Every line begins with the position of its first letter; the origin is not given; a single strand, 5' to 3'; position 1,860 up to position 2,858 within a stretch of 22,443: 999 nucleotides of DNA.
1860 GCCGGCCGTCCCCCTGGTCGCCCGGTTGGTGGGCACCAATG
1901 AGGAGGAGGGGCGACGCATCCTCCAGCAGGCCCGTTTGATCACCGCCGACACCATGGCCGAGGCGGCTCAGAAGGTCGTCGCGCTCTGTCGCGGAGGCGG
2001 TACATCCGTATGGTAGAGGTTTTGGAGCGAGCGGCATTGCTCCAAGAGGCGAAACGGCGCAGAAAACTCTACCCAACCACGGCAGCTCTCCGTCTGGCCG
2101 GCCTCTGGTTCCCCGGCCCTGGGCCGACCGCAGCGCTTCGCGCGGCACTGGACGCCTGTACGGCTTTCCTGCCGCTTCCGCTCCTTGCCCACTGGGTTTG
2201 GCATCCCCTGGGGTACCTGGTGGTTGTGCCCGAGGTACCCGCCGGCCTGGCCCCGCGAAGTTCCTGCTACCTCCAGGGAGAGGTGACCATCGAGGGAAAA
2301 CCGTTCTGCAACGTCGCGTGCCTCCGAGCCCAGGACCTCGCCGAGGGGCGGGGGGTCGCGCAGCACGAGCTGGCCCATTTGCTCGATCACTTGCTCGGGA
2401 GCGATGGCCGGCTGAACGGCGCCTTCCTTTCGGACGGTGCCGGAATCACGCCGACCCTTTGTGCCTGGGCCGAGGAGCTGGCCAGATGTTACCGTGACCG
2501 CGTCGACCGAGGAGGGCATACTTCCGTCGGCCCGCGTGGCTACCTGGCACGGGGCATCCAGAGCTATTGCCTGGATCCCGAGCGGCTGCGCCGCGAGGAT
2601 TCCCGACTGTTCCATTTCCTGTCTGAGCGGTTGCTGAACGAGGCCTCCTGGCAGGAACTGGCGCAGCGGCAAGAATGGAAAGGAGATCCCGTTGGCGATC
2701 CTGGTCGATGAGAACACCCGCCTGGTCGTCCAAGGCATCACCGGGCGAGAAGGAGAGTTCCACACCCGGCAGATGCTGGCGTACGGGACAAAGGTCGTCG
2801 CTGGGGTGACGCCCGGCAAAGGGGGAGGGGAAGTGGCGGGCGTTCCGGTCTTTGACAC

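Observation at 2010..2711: Uncharacterised HExxH-motif ORF wedged between sucC and sucD with translational-coupling overlaps on both sides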

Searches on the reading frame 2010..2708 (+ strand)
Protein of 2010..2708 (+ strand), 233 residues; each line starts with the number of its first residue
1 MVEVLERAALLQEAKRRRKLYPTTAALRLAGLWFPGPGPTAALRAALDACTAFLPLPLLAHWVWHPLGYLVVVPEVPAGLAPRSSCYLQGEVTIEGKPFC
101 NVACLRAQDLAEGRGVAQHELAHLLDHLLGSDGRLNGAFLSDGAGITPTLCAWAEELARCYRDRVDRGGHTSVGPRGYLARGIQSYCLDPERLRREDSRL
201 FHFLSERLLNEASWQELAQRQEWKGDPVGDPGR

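Call 3: search_protein_families(library=pfam, proteins=[window:2010-2708:+], max_evalue=10)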
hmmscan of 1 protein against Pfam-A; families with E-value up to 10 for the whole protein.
window:2010-2708:+ (233 aa): 1 family
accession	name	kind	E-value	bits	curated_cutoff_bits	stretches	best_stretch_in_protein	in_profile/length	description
PF06167.18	Peptidase_M90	-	0.18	11.8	26.2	1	111-138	144-168/243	Glucose-regulated metallo-peptidase M90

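Call 4: search_protein_families(library=ncbifam, proteins=[window:2010-2708:+], max_evalue=10)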
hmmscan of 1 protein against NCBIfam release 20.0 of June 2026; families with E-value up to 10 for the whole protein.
window:2010-2708:+ (233 aa): 0 families

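Call 5: search_solved_structures(query=window:2010-2708:+, max_evalue=10, show_alignments=2)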
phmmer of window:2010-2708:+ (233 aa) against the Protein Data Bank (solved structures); distinct sequences matched with E-value up to 10: 3.
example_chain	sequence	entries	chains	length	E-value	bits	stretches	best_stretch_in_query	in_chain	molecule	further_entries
9vfj_10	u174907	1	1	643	0.25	14.2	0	29-60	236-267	LHCI-10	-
9vfj_11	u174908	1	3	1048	1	12.2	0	29-60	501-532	LHCI-11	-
9vfj_7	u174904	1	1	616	2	11.3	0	29-60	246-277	LHCI-7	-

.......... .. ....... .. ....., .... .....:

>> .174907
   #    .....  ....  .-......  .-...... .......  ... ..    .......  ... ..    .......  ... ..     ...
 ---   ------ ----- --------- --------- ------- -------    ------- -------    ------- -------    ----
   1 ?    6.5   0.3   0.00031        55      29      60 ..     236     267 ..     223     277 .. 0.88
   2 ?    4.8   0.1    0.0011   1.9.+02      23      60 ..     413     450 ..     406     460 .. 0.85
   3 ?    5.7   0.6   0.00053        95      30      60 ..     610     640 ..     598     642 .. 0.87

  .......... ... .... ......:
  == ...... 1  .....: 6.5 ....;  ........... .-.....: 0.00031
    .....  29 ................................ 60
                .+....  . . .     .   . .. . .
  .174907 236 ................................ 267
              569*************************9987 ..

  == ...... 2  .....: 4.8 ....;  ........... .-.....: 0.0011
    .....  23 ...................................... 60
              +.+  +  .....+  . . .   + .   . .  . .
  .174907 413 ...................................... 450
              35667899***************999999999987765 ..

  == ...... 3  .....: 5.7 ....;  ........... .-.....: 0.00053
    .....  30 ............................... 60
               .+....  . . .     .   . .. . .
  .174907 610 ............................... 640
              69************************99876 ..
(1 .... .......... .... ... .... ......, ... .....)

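Call 6: find_homologous_proteins(query=window:2010-2708:+, max_evalue=0.001)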
Query window:2010-2708:+ (233 aa): 35 proteins with E <= 0.001 among 8000 candidates.
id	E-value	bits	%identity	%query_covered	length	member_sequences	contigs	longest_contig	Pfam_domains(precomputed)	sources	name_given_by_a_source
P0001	2.9e-154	530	99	100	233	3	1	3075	-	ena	-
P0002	3.2e-101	356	71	100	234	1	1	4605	-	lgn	-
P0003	3.3e-99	350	69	98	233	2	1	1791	-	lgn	-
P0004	4.0e-99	349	70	100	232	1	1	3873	-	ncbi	ncbi:MAG: hypothetical protein ACP5SI_10825 [Chloroflexia bacterium]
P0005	1.1e-75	273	60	91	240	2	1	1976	-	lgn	-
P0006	2.5e-75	271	59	92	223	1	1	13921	-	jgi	jgi:hypothetical protein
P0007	1.2e-72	263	57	92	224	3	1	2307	-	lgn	-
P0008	3.5e-72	261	58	92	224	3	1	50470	-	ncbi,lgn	-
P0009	4.7e-71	257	57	92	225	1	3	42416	-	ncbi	ncbi:MAG: hypothetical protein ACP5OO_07635 [Chloroflexia bacterium]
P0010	4.5e-70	254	55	99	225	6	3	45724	-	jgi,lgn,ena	-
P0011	5.4e-70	254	58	91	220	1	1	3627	-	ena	-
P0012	2.6e-67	245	58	91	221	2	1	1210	-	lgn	-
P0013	3.5e-67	245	55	91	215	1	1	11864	-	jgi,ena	-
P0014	1.4e-65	239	55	91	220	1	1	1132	-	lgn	-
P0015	6.9e-11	60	35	71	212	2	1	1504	-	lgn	-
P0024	1.9e-8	52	38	54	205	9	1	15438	-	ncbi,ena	-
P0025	3.1e-8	52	31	70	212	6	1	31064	-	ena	-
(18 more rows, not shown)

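Call 8: find_encoding_contigs(protein=P0008, flank=5000, max_places=3)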
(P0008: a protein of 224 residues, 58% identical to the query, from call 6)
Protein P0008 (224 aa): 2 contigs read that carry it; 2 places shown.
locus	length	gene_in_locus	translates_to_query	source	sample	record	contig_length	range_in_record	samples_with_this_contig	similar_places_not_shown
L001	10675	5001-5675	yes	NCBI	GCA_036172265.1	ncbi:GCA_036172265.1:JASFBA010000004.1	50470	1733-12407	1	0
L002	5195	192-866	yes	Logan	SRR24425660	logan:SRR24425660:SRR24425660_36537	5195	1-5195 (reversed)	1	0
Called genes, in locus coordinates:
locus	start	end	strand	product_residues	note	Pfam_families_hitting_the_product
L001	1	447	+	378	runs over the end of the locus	PF25023:TEN_YD-shell (weak), PF01551:Peptidase_M23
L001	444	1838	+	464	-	PF08308:PEGA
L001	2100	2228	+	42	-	-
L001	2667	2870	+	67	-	PF03966:Trm112p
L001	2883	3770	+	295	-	PF00781:DAGK_cat, PF19279:YegS_C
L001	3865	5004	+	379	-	PF02786:CPSase_L_D2 (weak), PF08442:ATP-grasp_2, PF13549:ATP-grasp_5, PF24948:Citrate_synth_N, PF00549:Ligase_CoA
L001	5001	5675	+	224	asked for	-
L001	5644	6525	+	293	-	PF02629:CoA_binding, PF13380:CoA_binding_2, PF00549:Ligase_CoA, PF13607:Succ_CoA_lig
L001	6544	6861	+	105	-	PF13183:Fer4_8 (faint), PF13484:Fer4_16 (faint), PF00037:Fer4 (weak), PF12797:Fer4_2 (weak), PF13237:Fer4_10 (weak), PF12838:Fer4_7, PF13187:Fer4_9 (weak), PF00037:Fer4 (weak), +4 more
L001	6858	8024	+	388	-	PF01855:POR_N, PF02780:Transketolase_C (weak), PF17147:PFOR_II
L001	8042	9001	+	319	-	PF02775:TPP_enzyme_C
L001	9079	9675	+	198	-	PF01558:POR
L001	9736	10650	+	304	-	PF12849:PBP_like_2, PF13531:SBP_bac_11 (faint), PF12727:PBP_like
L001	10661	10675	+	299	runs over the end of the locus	PF00528:BPD_transp_1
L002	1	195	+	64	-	?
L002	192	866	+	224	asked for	-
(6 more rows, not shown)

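Call 9: find_encoding_contigs(protein=P0010, flank=5000, max_places=3)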
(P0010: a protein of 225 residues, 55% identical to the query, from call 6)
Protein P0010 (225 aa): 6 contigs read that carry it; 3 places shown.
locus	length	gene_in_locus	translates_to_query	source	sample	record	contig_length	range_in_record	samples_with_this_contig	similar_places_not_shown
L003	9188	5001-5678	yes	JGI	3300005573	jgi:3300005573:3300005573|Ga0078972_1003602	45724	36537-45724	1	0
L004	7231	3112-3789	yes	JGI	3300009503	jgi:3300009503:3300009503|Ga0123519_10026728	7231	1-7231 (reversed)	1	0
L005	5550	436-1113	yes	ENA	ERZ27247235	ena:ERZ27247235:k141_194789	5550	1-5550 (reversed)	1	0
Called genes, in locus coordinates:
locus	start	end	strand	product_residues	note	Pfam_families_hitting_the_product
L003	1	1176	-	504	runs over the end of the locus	PF21760:SecD_1st, PF22599:SecDF_P1_head, PF02355:SecD_SecF_C, PF03176:MMPL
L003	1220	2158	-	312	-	-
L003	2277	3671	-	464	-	PF07690:MFS_1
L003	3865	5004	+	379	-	PF02786:CPSase_L_D2 (weak), PF08442:ATP-grasp_2, PF13549:ATP-grasp_5, PF24948:Citrate_synth_N, PF00549:Ligase_CoA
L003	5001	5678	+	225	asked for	-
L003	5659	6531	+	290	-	PF02629:CoA_binding, PF13380:CoA_binding_2 (weak), PF13607:Succ_CoA_lig, PF00549:Ligase_CoA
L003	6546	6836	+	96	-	PF13183:Fer4_8 (faint), PF13237:Fer4_10 (faint), PF14697:Fer4_21 (faint), PF12797:Fer4_2 (weak), PF00037:Fer4 (weak), PF12838:Fer4_7, PF13187:Fer4_9 (weak), PF00037:Fer4 (weak), +3 more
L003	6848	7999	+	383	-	PF01855:POR_N, PF02780:Transketolase_C (faint), PF17147:PFOR_II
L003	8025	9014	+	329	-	PF02775:TPP_enzyme_C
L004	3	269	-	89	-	?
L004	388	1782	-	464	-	PF07690:MFS_1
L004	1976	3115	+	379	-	PF02786:CPSase_L_D2 (weak), PF08442:ATP-grasp_2, PF13549:ATP-grasp_5, PF24948:Citrate_synth_N, PF00549:Ligase_CoA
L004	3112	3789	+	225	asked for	-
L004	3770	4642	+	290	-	PF02629:CoA_binding, PF13380:CoA_binding_2 (weak), PF13607:Succ_CoA_lig, PF00549:Ligase_CoA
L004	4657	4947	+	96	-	PF13183:Fer4_8 (faint), PF13237:Fer4_10 (faint), PF14697:Fer4_21 (faint), PF12797:Fer4_2 (weak), PF00037:Fer4 (weak), PF12838:Fer4_7, PF13187:Fer4_9 (weak), PF00037:Fer4 (weak), +3 more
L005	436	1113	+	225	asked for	-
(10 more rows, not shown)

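Call 10: find_encoding_contigs(protein=P0025, flank=5000, max_places=3)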
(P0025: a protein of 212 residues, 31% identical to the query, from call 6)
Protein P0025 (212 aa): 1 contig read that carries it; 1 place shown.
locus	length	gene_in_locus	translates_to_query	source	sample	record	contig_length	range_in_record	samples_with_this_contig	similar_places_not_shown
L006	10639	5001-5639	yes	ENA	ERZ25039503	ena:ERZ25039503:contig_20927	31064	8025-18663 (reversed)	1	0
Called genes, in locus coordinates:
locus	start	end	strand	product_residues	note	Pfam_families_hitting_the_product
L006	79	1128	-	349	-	PF06347:SH3_4 (weak), PF08239:SH3_3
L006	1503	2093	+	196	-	PF07638:Sigma70_ECF (weak), PF04542:Sigma70_r2, PF04545:Sigma70_r4, PF08281:Sigma70_r4_2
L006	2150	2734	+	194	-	-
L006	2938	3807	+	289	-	PF01149:Fapy_DNA_glyco, PF06831:H2TH, PF06827:zf-FPG_IleRS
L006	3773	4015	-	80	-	PF12732:YtxH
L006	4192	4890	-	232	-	PF04024:PspC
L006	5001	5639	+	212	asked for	-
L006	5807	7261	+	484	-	PF13231:PMT_2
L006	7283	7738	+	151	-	-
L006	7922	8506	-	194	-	PF02632:BioY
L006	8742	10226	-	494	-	PF05977:MFS_3 (weak), PF00083:Sugar_tr, PF03137:OATP (faint), PF07690:MFS_1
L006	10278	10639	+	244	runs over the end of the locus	PF02527:GidB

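Call 11: find_encoding_contigs(protein=P0024, flank=5000, max_places=3)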
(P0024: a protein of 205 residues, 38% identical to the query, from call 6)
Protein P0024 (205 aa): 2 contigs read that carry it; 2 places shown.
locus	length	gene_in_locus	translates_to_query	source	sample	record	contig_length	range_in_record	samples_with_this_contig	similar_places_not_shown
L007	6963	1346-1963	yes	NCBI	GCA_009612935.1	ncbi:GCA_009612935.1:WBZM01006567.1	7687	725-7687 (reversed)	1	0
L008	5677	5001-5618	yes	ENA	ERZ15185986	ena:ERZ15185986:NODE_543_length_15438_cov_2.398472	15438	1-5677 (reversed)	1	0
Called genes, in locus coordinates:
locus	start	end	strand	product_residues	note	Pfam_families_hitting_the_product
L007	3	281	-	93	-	?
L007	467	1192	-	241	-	PF04024:PspC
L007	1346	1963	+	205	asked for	-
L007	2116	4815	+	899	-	PF01326:PPDK_N, PF00391:PEP-utilizers, PF02896:PEP-utilizers_C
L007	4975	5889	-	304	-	-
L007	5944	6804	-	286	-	-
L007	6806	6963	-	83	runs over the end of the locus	-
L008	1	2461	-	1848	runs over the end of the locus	PF20041:DUF6443 (faint), PF05593:RHS_repeat (weak), PF25023:TEN_YD-shell (faint)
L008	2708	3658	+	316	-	PF01149:Fapy_DNA_glyco, PF06831:H2TH, PF06827:zf-FPG_IleRS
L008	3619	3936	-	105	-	PF12732:YtxH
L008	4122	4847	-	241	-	PF04024:PspC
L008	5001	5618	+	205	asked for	-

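Call 17: search_solved_structures(query=A1, max_evalue=10, show_alignments=3)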
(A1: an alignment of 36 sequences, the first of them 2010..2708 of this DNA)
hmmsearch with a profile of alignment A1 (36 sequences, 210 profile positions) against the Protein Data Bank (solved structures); distinct sequences matched with E-value up to 10: 10.
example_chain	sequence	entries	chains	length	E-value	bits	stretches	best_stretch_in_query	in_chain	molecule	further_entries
7asc_A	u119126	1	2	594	0.42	13.5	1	43-118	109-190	Transforming growth factor-beta-induced protein ig-h3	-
7asg_A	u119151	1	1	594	0.42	13.5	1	43-118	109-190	Transforming growth factor-beta-induced protein ig-h3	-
7as7_A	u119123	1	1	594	0.48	13.3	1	43-118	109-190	Transforming growth factor-beta-induced protein ig-h3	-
6xf8_K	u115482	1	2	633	0.53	13.1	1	144-200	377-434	Outer capsid protein mu-1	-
5nv6_A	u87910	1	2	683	0.54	13.1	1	43-118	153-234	Transforming growth factor-beta-induced protein ig-h3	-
6zty_H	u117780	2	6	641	0.54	13.1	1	144-200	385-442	Outer capsid protein mu-1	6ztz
7ell_a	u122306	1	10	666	0.57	13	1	144-200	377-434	Mu1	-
1jmu_B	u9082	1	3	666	0.57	13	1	144-200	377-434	PROTEIN MU-1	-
9cyt_A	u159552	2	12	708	0.63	12.9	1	144-200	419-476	Outer capsid protein mu-1N | Outer capsid protein mu-1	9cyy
2cse_A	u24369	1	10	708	0.63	12.9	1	144-200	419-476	major outer-capsid protein mu1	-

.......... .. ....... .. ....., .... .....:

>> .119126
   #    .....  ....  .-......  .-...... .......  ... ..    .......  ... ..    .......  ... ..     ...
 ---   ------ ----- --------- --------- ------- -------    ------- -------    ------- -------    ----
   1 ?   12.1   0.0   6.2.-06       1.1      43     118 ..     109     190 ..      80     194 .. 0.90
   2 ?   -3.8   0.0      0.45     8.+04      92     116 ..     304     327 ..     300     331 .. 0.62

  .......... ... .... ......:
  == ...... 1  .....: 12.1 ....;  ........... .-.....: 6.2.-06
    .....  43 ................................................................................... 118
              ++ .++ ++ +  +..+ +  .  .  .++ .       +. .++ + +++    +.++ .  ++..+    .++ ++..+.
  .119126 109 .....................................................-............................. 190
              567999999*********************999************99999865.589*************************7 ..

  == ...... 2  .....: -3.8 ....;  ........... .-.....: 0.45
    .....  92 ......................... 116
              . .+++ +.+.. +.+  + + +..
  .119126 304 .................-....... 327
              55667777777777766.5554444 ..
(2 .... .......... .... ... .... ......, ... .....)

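Call 19: search_protein_families(library=pfam, alignment_id=A1, max_evalue=1)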
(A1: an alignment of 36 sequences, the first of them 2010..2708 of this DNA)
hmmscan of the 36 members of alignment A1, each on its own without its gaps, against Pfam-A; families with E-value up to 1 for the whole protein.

A. member 1, window:2010-2708:+ (233 aa): 1 family
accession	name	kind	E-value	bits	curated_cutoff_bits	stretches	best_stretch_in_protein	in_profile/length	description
PF06167.18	Peptidase_M90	-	0.18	11.8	26.2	1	111-138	144-168/243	Glucose-regulated metallo-peptidase M90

B. families by the number of members that match (of 36 scanned): 4 families
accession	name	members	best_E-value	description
PF06167.18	Peptidase_M90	15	7.9e-05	Glucose-regulated metallo-peptidase M90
PF23359.1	Lsr2_DNA-bd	2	0.048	Lsr2 DNA-binding domain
PF02633.19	Creatininase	1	0.044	Creatinine amidohydrolase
PF04186.18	FxsA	1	0.088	FxsA cytoplasmic membrane protein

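Call 20: find_encoding_contigs(protein=P0006, flank=5000, max_places=2)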
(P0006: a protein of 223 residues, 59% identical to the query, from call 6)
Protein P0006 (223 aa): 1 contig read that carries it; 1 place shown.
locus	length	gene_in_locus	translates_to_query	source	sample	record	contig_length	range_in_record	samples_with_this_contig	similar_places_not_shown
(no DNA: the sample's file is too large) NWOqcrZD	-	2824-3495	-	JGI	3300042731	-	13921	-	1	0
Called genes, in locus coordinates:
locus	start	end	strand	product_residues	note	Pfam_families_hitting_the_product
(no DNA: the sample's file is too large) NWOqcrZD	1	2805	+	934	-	PF01364:Peptidase_C25, PF24517:CBM96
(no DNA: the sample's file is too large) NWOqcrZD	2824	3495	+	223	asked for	-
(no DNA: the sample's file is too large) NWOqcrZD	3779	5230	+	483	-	PF01979:Amidohydro_1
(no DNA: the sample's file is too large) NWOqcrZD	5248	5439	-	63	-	-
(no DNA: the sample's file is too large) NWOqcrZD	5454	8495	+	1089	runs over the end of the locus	PF06439:3keto-disac_hyd (weak), PF25852:DUF6242_C (faint), PF02012:BNR (faint), PF15902:Sortilin-Vps10 (weak)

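Call 21: find_encoding_contigs(protein=P0013, flank=5000, max_places=2)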
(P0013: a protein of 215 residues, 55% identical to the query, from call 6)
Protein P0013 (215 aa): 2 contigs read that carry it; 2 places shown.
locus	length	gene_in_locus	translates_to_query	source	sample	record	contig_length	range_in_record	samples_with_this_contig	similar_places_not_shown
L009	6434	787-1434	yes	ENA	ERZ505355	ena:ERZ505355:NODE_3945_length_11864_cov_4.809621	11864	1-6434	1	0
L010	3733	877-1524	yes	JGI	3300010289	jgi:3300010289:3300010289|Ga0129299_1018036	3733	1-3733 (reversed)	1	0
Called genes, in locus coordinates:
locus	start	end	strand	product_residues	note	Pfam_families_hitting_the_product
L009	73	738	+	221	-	PF00549:Ligase_CoA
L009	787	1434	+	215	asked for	-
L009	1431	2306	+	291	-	PF02629:CoA_binding, PF13380:CoA_binding_2 (weak), PF13607:Succ_CoA_lig, PF00549:Ligase_CoA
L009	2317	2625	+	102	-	PF13183:Fer4_8 (faint), PF25160:LdpA_Fe-S-bd (weak), PF00037:Fer4 (weak), PF12797:Fer4_2 (weak), PF13237:Fer4_10 (weak), PF12838:Fer4_7, PF13187:Fer4_9 (weak), PF00037:Fer4 (weak), +4 more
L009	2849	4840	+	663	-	PF00069:Pkinase, PF07714:PK_Tyr_Ser-Thr, PF24814:WD40_Prp19, PF25391:WD40_Gbeta, PF24796:WDR55, PF25175:Beta-prop_WDR5, PF23414:Beta-prop_EML_2, PF24807:WD40_CDC20-Fz, +50 more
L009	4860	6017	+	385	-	PF01855:POR_N, PF02780:Transketolase_C (faint), PF17147:PFOR_II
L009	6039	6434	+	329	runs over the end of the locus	PF02775:TPP_enzyme_C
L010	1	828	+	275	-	?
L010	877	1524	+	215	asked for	-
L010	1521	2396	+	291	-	PF02629:CoA_binding, PF13380:CoA_binding_2 (weak), PF13607:Succ_CoA_lig, PF00549:Ligase_CoA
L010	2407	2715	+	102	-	PF13183:Fer4_8 (faint), PF25160:LdpA_Fe-S-bd (weak), PF00037:Fer4 (weak), PF12797:Fer4_2 (weak), PF13237:Fer4_10 (weak), PF12838:Fer4_7, PF13187:Fer4_9 (weak), PF00037:Fer4 (weak), +4 more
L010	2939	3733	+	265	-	?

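Call 22: predict_structure(alignment_id=A1)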
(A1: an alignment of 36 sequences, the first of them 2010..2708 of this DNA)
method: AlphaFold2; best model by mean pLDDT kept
length: 233 residues; sequences in the alignment: 36
mean_pLDDT: 91.2   pTM: 0.88
mean pLDDT of the five models: 91.2, 90.7, 90.0, 90.0, 83.1
residues with pLDDT >= 90: 196; 70-90: 16; 50-70: 13; < 50: 8
segments of 3 or more residues with pLDDT < 50: 226-233
pLDDT, mean of each block of 10 residues (from residue 1): 92 98 96 95 97 97 97 77 80 94 95 95 98 96 96 97 86 90 98 97 98 92 54 37
secondary structure, 60 per line:
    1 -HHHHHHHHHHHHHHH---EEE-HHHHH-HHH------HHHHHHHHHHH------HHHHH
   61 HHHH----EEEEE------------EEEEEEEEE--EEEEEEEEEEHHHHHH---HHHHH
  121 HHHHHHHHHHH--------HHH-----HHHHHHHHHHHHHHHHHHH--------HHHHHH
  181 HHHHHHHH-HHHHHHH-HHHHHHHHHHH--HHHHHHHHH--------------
elements in order: H2-16 E20-22 H24-28 H39-49 H56-64 E69-73 E86-94 E97-106 H107-112 H116-131 H148-166 H175-188 H190-196 H198-208 H211-219

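Call 24: search_protein_representatives(alignment_id=A1)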
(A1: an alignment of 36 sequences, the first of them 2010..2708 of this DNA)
Query: 36 sequences, 210 profile positions. Proteins with E-value up to 0.001 (for the whole library): 154; up to 1e-10: 120; up to 1e-30: 63. The best 150 are listed.
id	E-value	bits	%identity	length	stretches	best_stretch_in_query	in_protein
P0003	1.1e-79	283.3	-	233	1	3-208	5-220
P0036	1.4e-75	270.0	-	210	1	1-207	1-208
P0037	6.7e-54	199.1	-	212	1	57-207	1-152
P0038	2.9e-53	197.0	-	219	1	5-205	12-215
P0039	9.9e-53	195.3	-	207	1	4-205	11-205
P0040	9.7e-52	192.0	-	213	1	5-207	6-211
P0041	4.3e-51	189.9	-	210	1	11-204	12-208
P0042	6.3e-51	189.4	-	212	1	5-203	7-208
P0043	8.8e-51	188.9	-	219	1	5-206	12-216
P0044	6.0e-50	186.2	-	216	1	6-204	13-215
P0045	1.3e-48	181.8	-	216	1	4-205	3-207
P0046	1.8e-48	181.4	-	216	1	8-205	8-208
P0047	5.0e-48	179.9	-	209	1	6-206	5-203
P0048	7.2e-48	179.4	-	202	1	10-205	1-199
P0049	1.7e-47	178.1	-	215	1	1-204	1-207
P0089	4.2e-34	134.4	-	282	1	5-205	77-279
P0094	4.9e-32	127.6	-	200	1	4-204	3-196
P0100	1.7e-28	116.1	-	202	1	4-203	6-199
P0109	8.2e-25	104.0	-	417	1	23-204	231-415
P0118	1.0e-21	93.9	-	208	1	4-204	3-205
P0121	1.5e-21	93.4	-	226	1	8-204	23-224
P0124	2.2e-20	89.6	-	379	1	6-203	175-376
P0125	2.2e-20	89.6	-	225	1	42-204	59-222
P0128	1.7e-19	86.7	-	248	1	35-204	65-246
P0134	2.1e-18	83.1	-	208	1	5-207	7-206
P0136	4.4e-18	82.1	-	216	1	16-204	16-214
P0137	1.5e-17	80.4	-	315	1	13-204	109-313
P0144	1.3e-14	70.8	-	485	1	17-204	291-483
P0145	2.5e-14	69.8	-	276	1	95-177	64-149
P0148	2.0e-13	66.8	-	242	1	40-204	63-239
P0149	7.7e-13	64.9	-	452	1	42-205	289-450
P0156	1.5e-10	57.4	-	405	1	13-204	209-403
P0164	2.5e-09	53.5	-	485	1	100-204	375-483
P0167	2.1e-08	50.5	-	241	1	7-201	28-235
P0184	1.6e-04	37.7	-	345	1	110-194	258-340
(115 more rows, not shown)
